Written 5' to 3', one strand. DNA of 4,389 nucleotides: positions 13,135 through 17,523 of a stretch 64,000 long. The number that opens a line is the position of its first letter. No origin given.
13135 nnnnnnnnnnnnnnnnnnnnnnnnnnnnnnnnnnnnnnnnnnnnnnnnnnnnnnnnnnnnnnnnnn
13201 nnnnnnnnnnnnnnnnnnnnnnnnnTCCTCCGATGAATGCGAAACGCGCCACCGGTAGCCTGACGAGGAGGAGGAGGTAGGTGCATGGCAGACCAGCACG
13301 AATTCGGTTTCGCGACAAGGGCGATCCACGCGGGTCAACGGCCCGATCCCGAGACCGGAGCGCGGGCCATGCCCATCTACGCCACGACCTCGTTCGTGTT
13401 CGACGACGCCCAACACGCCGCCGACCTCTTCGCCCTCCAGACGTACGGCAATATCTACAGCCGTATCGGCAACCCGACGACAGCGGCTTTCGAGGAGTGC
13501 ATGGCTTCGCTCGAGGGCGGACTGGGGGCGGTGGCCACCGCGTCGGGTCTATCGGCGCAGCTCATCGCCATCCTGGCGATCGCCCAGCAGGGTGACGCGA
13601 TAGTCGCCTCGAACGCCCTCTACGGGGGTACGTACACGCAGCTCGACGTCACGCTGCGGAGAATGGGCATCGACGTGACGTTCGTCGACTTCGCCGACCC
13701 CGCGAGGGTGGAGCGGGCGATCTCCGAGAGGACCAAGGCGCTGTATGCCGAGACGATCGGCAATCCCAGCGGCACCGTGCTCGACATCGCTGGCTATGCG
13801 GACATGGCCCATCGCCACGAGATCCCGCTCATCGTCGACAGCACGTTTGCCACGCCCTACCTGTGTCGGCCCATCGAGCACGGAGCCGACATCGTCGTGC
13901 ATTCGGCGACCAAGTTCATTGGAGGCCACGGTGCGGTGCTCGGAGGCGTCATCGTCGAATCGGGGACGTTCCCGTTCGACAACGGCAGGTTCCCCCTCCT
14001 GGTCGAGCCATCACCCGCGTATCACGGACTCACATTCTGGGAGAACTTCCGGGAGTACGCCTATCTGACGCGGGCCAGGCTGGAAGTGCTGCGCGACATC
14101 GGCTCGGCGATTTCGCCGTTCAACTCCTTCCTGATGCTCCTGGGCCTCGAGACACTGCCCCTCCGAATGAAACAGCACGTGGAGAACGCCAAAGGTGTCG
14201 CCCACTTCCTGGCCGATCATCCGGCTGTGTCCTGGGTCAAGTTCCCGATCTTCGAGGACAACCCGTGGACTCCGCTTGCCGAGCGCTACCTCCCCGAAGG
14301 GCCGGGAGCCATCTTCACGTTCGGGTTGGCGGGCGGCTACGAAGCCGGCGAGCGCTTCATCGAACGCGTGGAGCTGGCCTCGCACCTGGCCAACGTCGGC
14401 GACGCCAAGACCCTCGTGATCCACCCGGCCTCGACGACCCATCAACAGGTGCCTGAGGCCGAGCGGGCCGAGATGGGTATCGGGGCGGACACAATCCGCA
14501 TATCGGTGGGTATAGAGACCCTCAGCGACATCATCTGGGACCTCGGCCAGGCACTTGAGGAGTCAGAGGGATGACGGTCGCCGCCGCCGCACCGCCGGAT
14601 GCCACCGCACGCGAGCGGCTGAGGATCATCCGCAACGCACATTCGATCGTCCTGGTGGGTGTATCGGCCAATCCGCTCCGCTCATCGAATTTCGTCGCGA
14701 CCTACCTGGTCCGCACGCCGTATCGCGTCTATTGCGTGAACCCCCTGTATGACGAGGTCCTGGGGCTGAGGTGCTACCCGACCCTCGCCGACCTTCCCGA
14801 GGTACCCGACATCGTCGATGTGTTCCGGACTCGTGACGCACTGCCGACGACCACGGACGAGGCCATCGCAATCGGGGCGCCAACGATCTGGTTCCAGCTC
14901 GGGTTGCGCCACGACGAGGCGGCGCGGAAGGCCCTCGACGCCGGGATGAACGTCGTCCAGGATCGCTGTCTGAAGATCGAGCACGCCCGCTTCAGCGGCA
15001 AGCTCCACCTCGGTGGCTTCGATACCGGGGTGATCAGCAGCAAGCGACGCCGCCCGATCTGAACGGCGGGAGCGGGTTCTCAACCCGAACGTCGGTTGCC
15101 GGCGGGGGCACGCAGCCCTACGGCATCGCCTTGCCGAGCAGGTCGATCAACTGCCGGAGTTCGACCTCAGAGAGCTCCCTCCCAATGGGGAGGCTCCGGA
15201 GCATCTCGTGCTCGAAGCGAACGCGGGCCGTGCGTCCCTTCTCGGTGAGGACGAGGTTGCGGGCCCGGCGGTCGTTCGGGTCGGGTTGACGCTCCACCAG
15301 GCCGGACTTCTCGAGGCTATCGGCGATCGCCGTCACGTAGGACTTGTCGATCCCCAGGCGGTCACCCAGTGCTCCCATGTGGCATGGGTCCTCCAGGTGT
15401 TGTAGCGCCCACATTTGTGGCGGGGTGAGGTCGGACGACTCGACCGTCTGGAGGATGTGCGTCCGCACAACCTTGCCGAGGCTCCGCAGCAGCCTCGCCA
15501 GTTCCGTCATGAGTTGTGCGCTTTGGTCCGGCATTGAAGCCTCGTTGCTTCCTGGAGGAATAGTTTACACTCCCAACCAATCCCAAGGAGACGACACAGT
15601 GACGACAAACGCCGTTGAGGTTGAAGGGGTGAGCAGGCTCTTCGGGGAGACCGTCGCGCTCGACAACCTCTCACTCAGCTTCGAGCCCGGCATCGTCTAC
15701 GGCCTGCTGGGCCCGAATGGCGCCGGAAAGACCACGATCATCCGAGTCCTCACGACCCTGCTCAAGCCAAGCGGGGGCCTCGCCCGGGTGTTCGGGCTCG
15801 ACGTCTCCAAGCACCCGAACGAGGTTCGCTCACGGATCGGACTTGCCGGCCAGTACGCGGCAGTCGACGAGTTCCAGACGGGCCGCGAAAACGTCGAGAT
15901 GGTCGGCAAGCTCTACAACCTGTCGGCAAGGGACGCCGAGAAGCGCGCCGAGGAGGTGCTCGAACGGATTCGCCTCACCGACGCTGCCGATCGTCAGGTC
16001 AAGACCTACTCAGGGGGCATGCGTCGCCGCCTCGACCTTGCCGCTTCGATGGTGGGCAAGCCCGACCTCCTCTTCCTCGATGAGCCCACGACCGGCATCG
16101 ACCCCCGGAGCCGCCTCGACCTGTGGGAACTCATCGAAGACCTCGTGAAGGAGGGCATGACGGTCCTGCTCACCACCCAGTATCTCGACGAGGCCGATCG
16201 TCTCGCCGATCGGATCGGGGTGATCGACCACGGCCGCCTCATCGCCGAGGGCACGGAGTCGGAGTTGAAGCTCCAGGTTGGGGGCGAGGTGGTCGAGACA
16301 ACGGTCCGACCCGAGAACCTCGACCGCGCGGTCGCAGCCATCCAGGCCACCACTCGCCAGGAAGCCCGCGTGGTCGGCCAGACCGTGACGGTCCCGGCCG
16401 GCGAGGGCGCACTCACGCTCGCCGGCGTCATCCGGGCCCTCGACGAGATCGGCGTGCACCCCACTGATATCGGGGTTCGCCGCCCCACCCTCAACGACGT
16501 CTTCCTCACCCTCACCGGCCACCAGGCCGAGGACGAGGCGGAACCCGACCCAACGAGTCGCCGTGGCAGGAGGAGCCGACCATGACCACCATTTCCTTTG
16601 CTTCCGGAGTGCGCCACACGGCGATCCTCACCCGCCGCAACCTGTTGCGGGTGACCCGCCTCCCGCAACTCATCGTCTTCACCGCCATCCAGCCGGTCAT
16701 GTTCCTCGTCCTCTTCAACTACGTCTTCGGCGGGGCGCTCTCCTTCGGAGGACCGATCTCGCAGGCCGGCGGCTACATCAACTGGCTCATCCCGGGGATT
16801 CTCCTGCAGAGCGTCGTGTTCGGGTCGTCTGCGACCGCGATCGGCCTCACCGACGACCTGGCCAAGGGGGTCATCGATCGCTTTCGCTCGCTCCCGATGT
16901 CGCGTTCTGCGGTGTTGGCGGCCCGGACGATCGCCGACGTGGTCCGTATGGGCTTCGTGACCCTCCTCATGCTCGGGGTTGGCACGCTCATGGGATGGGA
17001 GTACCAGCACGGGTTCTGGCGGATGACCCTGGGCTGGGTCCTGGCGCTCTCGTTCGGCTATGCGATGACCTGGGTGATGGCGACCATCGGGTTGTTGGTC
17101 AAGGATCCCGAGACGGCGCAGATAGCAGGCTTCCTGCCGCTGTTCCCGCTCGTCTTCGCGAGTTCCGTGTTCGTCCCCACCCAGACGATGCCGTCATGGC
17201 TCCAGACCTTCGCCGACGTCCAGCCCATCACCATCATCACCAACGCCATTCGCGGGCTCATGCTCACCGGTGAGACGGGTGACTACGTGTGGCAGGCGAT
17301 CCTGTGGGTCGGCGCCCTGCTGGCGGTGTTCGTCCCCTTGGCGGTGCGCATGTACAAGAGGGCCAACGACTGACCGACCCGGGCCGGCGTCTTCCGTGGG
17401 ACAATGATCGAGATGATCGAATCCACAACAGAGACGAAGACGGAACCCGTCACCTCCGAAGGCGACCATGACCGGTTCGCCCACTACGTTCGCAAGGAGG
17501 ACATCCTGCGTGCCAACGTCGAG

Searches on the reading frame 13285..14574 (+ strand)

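Call 47: search_protein_families(library=pfam, proteins=[window:13285-14574:+], max_evalue=0.000001)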
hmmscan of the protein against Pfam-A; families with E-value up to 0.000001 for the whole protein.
window:13285-14574:+ (429 aa): 4 families
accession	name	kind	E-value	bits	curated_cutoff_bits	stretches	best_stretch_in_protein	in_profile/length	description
PF01053.26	Cys_Met_Meta_PP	-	5.6e-127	423.9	27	1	11-425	2-381/381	Cys/Met metabolism PLP-dependent enzyme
PF00155.27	Aminotran_1_2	-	1.3e-10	41.4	19.7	1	59-215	36-224/361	Aminotransferase class I and II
PF01041.23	DegT_DnrJ_EryC1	-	4.9e-10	39.6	19.8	1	64-189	24-149/360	DegT/DnrJ/EryC1/StrS aminotransferase family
PF00266.25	Aminotran_5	-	6.1e-07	29.2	21.5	0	98-216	81-207/371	Aminotransferase class-V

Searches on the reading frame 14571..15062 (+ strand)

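Call 48: search_protein_families(library=pfam, proteins=[window:14571-15062:+], max_evalue=0.000001)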
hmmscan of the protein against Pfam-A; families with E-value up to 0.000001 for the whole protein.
window:14571-15062:+ (163 aa): 1 family
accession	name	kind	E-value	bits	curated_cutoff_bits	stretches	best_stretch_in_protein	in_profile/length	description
PF13380.12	CoA_binding_2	-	1.2e-36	126.1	22.8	1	25-138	2-115/116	CoA binding domain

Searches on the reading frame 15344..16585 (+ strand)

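Call 48: search_protein_families(library=pfam, proteins=[window:15344-16585:+], max_evalue=0.000001)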
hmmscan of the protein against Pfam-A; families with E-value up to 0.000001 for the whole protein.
window:15344-16585:+ (413 aa): 2 families
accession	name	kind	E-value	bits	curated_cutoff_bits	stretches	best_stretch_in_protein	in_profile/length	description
PF00005.33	ABC_tran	-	4.2e-30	105.6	25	1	106-250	1-137/137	ABC transporter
PF13304.12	AAA_21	-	1.3e-10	42.3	27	0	212-279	228-298/304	AAA domain, putative AbiEii toxin, Type IV TA system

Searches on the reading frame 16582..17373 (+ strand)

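Call 48: search_protein_families(library=pfam, proteins=[window:16582-17373:+], max_evalue=0.000001)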
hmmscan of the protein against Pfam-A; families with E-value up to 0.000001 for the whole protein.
window:16582-17373:+ (263 aa): 2 families
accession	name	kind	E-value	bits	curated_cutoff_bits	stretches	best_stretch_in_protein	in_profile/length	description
PF01061.29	ABC2_membrane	-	2.1e-28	99.7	26.9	1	13-227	3-210/211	ABC-2 type transporter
PF12698.13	ABC2_membrane_3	-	2.3e-18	66.9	31.6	1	61-255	156-346/347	ABC-2 family transporter protein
